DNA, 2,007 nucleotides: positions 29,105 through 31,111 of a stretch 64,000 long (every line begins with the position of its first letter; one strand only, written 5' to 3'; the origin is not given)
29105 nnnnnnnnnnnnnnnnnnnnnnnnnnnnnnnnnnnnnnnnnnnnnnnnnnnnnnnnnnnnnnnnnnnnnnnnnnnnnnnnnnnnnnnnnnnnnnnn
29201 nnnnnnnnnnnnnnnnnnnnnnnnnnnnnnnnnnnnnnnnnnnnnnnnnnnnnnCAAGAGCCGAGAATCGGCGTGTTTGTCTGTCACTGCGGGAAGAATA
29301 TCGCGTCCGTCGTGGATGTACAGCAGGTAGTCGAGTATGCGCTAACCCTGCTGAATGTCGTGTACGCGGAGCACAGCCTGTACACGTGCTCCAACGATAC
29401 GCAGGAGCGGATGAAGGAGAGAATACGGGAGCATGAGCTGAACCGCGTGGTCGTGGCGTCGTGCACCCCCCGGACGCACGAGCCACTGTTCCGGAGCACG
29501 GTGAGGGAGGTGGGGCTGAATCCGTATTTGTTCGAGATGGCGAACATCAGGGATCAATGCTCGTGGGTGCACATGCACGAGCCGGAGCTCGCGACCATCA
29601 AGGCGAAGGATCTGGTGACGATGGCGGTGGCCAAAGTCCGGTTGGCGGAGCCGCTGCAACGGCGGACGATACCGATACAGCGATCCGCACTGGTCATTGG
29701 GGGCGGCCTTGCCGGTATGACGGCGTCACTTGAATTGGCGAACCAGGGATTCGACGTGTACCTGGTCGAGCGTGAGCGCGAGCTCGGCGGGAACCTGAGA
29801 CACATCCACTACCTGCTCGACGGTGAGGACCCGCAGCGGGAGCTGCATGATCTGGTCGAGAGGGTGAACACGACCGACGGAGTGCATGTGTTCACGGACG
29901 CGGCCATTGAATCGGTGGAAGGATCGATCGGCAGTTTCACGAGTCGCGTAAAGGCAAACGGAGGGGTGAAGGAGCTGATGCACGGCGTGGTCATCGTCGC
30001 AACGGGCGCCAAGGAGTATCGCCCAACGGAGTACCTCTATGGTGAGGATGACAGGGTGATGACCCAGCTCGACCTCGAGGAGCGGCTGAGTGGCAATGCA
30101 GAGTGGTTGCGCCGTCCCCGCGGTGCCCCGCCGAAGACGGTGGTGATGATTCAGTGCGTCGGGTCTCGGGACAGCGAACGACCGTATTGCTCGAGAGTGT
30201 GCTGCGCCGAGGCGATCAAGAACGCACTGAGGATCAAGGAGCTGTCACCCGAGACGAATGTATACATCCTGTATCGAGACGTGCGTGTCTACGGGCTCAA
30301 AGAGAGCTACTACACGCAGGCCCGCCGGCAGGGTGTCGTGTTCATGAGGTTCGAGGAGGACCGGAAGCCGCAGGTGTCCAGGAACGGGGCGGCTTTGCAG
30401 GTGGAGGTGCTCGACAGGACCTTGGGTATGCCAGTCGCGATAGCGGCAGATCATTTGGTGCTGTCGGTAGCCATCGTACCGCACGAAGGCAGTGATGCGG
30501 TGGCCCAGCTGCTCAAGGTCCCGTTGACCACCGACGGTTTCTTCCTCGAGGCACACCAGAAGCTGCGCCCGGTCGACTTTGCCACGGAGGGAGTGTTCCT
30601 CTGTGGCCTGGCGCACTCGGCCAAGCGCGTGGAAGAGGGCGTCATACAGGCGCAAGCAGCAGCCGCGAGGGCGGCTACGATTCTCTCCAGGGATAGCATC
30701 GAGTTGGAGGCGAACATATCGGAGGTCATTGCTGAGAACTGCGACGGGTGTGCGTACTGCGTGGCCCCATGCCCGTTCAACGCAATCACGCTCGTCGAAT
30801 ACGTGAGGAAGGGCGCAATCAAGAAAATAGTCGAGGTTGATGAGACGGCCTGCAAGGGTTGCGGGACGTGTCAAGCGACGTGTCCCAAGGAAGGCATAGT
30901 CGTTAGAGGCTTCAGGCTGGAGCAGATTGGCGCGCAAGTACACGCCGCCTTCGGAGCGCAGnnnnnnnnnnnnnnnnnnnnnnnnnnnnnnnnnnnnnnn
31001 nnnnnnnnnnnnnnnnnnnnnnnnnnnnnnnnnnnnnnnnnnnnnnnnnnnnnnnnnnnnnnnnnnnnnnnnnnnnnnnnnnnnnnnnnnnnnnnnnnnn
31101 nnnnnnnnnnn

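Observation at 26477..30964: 1495-aa single-chain fusion of two HdrA units with a GltD/NfnB-like NAD(P)H module inserted into the first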

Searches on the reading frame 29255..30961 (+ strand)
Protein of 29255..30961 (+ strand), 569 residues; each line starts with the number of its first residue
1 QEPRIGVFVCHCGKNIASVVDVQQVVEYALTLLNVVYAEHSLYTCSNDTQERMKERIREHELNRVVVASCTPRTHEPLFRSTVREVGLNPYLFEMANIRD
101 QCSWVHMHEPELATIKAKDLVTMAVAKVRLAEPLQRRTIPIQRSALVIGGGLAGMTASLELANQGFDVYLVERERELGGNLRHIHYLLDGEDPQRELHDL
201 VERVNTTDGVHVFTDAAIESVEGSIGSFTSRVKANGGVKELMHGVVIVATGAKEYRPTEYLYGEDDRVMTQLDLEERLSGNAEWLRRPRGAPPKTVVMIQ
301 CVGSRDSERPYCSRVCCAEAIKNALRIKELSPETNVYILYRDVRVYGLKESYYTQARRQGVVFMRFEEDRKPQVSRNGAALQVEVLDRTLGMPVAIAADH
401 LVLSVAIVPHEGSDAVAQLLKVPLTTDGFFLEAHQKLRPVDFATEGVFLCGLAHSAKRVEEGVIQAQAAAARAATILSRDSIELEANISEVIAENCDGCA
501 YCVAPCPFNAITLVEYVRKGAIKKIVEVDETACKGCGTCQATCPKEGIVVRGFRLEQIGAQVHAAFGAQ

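Call 40: search_protein_families(library=ncbifam, proteins=[window:29255-30961:+], max_evalue=1e-10)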
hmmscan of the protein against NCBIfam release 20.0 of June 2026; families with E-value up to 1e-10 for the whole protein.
window:29255-30961:+ (569 aa): 4 families
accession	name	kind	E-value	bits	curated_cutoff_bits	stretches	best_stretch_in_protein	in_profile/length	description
NF040770.1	hetero_SS_HdrA2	exception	1.2e-158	529.6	1100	2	4-233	1-231/777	CoB-CoM heterodisulfide reductase HdrA2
NF041778.1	hetero_SS_HdrA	equivalog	3.7e-123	412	1400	2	240-563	325-648/771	ferredoxin:CoB-CoM heterodisulfide reductase subunit HdrA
NF041891.1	hdrA_Methbact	equivalog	1.8e-114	383.6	1300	2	235-563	307-633/762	ferredoxin:CoB-CoM heterodisulfide reductase subunit HdrA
NF009410.0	PRK12771.1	subfamily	1.4e-11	43.7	516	0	142-223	138-222/566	NAD(P)-binding protein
